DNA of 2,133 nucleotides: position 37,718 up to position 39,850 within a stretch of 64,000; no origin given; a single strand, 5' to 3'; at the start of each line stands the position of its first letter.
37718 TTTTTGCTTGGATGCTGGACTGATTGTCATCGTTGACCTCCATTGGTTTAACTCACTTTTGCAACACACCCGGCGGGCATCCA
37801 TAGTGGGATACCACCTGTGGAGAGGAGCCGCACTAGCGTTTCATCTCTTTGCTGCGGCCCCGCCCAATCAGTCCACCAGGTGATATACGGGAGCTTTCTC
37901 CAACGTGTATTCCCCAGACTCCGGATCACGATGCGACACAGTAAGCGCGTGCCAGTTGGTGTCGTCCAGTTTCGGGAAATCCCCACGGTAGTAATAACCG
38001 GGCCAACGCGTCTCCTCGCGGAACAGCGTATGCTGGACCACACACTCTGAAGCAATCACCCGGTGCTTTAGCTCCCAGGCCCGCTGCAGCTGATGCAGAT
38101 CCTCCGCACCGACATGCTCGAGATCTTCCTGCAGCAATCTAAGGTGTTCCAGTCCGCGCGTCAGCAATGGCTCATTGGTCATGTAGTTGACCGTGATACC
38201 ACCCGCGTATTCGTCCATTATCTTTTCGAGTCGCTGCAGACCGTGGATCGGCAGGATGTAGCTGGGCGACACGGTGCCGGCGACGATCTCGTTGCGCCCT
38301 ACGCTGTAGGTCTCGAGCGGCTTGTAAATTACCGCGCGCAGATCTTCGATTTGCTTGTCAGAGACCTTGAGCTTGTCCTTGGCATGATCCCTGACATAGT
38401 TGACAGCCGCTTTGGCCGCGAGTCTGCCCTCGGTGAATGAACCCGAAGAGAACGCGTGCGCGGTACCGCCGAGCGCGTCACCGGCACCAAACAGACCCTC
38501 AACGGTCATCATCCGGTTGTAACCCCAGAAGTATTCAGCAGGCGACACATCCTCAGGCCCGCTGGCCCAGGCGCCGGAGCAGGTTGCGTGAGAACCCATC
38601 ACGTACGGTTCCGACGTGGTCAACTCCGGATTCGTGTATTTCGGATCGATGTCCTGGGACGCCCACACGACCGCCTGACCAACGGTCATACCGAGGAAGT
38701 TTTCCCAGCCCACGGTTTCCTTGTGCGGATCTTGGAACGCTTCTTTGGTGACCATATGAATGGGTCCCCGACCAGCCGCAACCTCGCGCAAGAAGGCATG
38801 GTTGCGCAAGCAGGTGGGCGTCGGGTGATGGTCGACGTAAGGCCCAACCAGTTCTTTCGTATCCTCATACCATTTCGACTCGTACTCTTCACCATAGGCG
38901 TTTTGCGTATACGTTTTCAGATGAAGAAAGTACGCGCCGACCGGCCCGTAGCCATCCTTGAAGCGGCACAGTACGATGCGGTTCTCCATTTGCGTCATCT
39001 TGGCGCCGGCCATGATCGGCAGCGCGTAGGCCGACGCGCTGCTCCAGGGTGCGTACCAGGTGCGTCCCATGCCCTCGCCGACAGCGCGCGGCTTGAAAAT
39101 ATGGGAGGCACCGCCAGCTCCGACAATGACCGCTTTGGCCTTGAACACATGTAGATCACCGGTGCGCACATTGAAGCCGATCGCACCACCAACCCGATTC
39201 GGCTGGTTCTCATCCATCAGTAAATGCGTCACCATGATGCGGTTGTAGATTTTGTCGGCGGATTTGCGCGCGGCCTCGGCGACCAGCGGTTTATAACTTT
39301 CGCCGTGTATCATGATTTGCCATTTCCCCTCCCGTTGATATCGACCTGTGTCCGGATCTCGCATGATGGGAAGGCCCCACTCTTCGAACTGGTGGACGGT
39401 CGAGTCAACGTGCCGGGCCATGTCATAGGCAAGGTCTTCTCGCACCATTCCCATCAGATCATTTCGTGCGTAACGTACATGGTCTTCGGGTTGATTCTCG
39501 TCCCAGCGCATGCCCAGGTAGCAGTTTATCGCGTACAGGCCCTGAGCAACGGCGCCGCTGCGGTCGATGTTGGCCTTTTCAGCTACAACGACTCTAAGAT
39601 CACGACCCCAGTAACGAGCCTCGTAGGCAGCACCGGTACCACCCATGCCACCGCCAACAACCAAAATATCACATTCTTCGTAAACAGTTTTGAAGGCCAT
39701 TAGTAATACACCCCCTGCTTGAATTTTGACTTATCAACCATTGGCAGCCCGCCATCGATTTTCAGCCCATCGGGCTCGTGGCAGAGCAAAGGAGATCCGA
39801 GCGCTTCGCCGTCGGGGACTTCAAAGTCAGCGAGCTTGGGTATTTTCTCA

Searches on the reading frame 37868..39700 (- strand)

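Call 34: search_protein_families(library=ncbifam, proteins=[window:37868-39700:-], max_evalue=1e-10)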
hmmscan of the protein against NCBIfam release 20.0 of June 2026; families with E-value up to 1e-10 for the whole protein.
window:37868-39700:- (610 aa): 14 families
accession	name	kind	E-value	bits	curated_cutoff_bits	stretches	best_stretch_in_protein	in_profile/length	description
TIGR02061.1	aprA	equivalog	4.8e-298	989.9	641.75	1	11-609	1-616/616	adenylyl-sulfate reductase subunit alpha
NF005331.0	PRK06854.1-2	equivalog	2.3e-121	406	557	1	6-591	6-540/563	adenylyl-sulfate reductase subunit alpha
NF006131.0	PRK08275.1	equivalog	1.2e-66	225.3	587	1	4-606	5-553/577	fumarate reductase/succinate dehydrogenase flavoprotein subunit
NF010374.0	PRK13800.1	equivalog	1e-33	116.6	1196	1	9-605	13-557/898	fumarate reductase/succinate dehydrogenase flavoprotein subunit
TIGR01812.1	sdhA_frdA_Gneg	subfamily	1.5e-24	86.5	567.3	1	11-204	1-196/568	succinate dehydrogenase or fumarate reductase, flavoprotein subunit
NF004724.0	PRK06069.1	subfamily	5e-23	81.1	826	1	9-203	5-204/577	succinate dehydrogenase/fumarate reductase flavoprotein subunit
NF004900.0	PRK06263.1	equivalog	2.4e-22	79.2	718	0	7-203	5-202/546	fumarate reductase (CoM/CoB) subunit TfrA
NF005866.0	PRK07803.1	equivalog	1e-20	73.5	819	0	398-605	403-598/631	fumarate reductase/succinate dehydrogenase flavoprotein subunit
TIGR01816.1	sdhA_forward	equivalog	3.4e-16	58.5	727.35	0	10-203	3-204/584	succinate dehydrogenase flavoprotein subunit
NF004613.0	PRK05945.1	equivalog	8e-14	51.1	824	0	491-595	446-555/575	succinate dehydrogenase/fumarate reductase flavoprotein subunit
NF006383.0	PRK08626.1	equivalog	1.8e-12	46.4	663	0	399-590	385-568/657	fumarate reductase flavoprotein subunit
NF005867.0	PRK07804.1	equivalog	4.9e-12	44.9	639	0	8-239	17-243/548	L-aspartate oxidase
NF005037.0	PRK06452.1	equivalog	2.7e-11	42.8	862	0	10-203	6-202/566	succinate dehydrogenase flavoprotein subunit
TIGR01176.1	fum_red_Fp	equivalog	4.7e-11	42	932.7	0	10-205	4-201/580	fumarate reductase (quinol) flavoprotein subunit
